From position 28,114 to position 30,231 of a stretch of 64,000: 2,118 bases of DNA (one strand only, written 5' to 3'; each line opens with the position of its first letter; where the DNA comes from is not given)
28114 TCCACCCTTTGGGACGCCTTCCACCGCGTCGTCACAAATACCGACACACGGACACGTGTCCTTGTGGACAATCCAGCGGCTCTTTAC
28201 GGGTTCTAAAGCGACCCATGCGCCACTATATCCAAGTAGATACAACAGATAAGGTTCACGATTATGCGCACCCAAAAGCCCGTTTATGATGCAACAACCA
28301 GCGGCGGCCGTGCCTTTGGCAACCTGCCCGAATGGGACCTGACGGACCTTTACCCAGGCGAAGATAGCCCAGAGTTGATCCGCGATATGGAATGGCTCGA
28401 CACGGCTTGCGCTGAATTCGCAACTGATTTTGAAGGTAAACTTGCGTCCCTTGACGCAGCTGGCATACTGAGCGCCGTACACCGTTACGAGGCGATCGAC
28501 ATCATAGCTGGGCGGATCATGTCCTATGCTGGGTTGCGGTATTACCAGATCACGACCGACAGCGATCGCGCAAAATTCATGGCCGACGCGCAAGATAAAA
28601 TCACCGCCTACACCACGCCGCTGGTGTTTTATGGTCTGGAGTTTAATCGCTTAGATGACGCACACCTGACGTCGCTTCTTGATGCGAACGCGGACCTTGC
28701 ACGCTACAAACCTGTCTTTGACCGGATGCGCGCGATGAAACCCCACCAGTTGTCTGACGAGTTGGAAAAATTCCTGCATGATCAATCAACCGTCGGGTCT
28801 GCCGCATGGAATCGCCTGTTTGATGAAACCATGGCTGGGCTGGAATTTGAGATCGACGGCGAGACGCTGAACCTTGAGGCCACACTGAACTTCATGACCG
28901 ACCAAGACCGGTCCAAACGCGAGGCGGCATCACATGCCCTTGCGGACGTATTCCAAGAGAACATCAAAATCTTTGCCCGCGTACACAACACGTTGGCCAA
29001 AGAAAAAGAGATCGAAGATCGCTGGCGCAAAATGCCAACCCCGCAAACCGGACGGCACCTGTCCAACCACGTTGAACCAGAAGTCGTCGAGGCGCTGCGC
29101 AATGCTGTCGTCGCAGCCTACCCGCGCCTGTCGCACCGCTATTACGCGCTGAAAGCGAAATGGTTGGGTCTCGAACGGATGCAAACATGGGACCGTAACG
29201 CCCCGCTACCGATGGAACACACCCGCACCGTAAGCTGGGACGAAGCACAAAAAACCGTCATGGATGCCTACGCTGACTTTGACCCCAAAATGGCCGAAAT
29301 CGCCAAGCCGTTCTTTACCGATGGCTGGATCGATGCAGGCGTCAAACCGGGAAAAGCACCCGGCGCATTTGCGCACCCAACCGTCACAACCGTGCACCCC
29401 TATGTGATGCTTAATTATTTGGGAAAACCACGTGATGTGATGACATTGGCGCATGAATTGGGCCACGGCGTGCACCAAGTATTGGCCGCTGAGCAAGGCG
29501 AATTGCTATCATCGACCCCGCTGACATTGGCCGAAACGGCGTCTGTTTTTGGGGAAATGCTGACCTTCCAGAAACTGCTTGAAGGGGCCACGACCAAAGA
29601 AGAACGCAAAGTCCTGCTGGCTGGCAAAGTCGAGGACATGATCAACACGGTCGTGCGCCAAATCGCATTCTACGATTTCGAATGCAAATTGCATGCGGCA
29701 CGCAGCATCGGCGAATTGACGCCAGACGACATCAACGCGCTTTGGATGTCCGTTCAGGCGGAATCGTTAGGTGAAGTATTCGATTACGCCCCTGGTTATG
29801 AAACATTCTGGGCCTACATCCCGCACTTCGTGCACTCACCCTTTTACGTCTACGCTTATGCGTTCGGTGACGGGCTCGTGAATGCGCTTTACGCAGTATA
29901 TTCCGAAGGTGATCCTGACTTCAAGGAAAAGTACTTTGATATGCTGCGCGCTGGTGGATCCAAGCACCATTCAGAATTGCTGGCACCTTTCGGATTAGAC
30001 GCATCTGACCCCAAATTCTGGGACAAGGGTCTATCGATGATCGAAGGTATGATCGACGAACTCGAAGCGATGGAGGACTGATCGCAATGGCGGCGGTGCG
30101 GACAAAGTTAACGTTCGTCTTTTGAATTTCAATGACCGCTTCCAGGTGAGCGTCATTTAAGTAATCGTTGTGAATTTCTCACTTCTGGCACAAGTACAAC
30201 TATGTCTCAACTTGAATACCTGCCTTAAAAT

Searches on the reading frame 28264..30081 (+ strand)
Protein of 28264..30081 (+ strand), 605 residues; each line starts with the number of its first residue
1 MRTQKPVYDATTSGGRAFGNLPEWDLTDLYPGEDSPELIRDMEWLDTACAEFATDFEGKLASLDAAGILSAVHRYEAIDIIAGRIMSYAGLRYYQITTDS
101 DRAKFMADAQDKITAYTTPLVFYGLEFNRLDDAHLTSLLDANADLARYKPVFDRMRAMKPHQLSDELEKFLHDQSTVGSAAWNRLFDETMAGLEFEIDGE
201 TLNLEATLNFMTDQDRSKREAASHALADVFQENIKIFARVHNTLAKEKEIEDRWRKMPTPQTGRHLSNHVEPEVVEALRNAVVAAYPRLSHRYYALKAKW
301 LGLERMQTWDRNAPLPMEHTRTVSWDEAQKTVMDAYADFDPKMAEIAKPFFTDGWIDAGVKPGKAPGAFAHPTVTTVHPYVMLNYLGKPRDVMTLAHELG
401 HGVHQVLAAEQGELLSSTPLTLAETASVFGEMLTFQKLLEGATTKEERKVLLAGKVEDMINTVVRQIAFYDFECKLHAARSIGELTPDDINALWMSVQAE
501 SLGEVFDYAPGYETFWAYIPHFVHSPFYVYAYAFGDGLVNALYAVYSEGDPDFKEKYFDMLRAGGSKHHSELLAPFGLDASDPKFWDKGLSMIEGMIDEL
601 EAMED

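Call 7: search_protein_families(library=pfam, proteins=[window:28264-30081:+])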
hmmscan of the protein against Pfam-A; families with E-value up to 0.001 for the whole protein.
window:28264-30081:+ (605 aa): 2 families
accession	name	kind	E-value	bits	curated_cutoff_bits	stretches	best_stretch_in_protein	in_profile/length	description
PF01432.26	Peptidase_M3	-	1e-38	134.3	27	1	211-590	3-455/457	Peptidase family M3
PF08439.15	Peptidase_M3_N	-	3.4e-21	75.7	25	1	126-195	1-70/70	Oligopeptidase F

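Call 10: find_related_loci(query=window:28264-30081:+, collection=genome_contigs, flank=10000)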
Query window:28264-30081:+ (605 aa) in genome_contigs; peptide patterns used: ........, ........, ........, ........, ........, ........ (x = any residue, [..] = any of these).
600 stretches matched a pattern (row limit reached: there are more); 584 encode a relative of the query (tblastn E <= 1e-3); the best 80 are kept; 80 distinct loci.
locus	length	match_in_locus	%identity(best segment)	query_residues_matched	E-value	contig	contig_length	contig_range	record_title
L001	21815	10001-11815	97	1-605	0e+0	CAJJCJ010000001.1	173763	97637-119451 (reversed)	MAG: uncultured Sulfitobacter sp. isolate FRAM18_bin033 genome assembly, contig: FRAM17_bin033-1, whole genome shotgun s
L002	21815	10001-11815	90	1-605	0e+0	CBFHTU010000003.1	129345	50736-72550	MAG: Yoonia sp. isolate Co_bin_442_permissive genome assembly, contig: Co_bin_442_permissive_c3, whole genome shotgun se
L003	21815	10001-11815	89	1-605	0e+0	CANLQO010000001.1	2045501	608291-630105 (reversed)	uncultured Rhodobacteraceae bacterium isolate 960_2.fasta genome assembly, contig: NODE_1, whole genome shotgun sequence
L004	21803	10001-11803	88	5-605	0e+0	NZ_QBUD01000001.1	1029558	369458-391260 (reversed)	Yoonia sediminilitoris strain DSM 29955 Ga0183446_101, whole genome shotgun sequence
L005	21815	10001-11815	88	1-605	0e+0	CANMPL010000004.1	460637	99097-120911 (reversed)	uncultured Rhodobacteraceae bacterium isolate 970.fasta genome assembly, contig: NODE_4, whole genome shotgun sequence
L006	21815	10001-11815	87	1-605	0e+0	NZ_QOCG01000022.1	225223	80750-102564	Loktanella sp. D2R18 D2R18_contig_7, whole genome shotgun sequence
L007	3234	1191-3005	86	1-605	0e+0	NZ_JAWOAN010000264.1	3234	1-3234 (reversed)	MAG: Yoonia sp. isolate BLK2-1.bin.167 k191_2987189, whole genome shotgun sequence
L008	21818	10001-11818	87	1-605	0e+0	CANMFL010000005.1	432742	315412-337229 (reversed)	uncultured Rhodobacteraceae bacterium isolate 3-187-3Z.fasta genome assembly, contig: NODE_5, whole genome shotgun seque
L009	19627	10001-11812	86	1-604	0e+0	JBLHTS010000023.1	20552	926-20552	MAG: Yoonia sp. isolate 3300047667_162 Ga0491197_0003373, whole genome shotgun sequence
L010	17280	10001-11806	86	4-604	0e+0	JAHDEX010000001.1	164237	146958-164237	MAG: Rhodobacteraceae bacterium isolate MAG-191 RZ_234, whole genome shotgun sequence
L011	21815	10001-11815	86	1-605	0e+0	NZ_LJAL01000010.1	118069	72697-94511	Loktanella sp. 5RATIMAR09 PM08_010, whole genome shotgun sequence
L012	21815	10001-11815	84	1-605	0e+0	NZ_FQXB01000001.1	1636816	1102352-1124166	Cognatiyoonia sediminum strain DSM 28715, whole genome shotgun sequence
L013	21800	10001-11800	85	4-603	0e+0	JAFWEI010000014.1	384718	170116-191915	MAG: Loktanella sp. isolate RGIG5662 Sheep_Duodenum-4__c795, whole genome shotgun sequence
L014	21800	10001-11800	84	4-603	0e+0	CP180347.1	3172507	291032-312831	MAG: Rhodobacterales bacterium isolate contig_10004 chromosome, complete genome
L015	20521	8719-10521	83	4-604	0e+0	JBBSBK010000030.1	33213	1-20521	MAG: Rhodobacterales bacterium isolate La6_metabat2.122 La6_metabat2.122_K_1987633_L_33213_cov_14.9907, whole genome sho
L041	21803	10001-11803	79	6-604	0e+0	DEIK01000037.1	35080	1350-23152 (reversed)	MAG TPA_asm: Rhodobacteraceae bacterium UBA2776 UBA2776_contig_14869, whole genome shotgun sequence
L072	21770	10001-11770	81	13-604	0e+0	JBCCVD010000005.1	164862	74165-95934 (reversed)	MAG: Pseudomonadota bacterium isolate P01_E01_bin.3 k141_1867282_length_164862_cov_42.7720, whole genome shotgun sequenc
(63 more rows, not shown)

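Call 47: search_protein_families(library=pfam, proteins=[L041:12449-12718:-, L072:11874-12668:+, L072:12781-13134:+], max_evalue=0.001)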
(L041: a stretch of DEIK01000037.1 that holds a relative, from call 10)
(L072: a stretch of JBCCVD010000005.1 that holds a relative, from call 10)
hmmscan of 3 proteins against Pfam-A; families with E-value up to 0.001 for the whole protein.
L041:12449-12718:- (89 aa): 1 family
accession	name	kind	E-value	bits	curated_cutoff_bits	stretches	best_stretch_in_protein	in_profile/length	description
PF01258.23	zf-dskA_traR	-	8.6e-12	45.3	24.9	1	38-66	4-32/36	Prokaryotic dksA/traR C4-type zinc finger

L072:11874-12668:+ (264 aa): 0 families

L072:12781-13134:+ (117 aa): 1 family
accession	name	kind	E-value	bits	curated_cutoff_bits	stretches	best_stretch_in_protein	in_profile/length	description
PF04237.18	YjbR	-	8e-12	46.1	30.1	1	12-102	2-88/88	YjbR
